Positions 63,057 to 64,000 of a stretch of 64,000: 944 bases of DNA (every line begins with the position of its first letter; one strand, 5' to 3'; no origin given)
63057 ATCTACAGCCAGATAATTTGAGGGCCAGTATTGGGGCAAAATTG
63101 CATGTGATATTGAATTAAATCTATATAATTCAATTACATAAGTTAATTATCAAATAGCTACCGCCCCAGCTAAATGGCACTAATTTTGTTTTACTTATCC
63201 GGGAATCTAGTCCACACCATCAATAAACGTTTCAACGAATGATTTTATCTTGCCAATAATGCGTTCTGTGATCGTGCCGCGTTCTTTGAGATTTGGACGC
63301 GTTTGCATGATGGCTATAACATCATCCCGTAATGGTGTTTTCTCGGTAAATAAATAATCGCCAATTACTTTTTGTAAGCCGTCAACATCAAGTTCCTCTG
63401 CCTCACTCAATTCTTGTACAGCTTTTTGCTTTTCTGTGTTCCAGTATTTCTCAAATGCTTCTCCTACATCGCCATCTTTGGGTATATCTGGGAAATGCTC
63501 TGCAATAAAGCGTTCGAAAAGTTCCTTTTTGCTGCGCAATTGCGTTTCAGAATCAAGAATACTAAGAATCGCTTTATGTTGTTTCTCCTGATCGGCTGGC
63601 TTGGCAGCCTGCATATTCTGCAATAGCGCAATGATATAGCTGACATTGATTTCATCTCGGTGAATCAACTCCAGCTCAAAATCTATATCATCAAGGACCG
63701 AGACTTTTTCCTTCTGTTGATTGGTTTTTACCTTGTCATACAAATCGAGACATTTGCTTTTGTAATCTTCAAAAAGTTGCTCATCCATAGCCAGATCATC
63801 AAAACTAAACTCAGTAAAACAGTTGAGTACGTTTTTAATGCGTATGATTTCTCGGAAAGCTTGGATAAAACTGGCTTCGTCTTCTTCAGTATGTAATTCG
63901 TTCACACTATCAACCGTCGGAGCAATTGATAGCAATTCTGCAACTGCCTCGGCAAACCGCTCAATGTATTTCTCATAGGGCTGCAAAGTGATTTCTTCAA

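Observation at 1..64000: Unusually high density of pseudogenes and gene fragments, consistent with ongoing genome reduction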

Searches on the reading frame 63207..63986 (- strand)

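Call 29: search_protein_families(library=pfam, proteins=[window:63207-63986:-], max_evalue=0.01)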
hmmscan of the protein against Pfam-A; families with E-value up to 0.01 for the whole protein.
window:63207-63986:- (259 aa): 1 family
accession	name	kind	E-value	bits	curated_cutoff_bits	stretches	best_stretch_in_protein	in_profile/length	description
PF12008.13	EcoR124_C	-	5.2e-71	239.7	23.1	1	1-254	3-260/260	Type I restriction and modification enzyme - subunit R C terminal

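Call 59: search_protein_families(library=padloc, proteins=[window:63207-63986:-], max_evalue=0.001)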
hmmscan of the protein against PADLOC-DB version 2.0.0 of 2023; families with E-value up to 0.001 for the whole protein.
window:63207-63986:- (259 aa): 1 family
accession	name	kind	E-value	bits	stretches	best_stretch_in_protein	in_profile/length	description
PDLC03048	REase_I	-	7e-38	128.3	1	1-256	691-971/976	Type I restriction enzyme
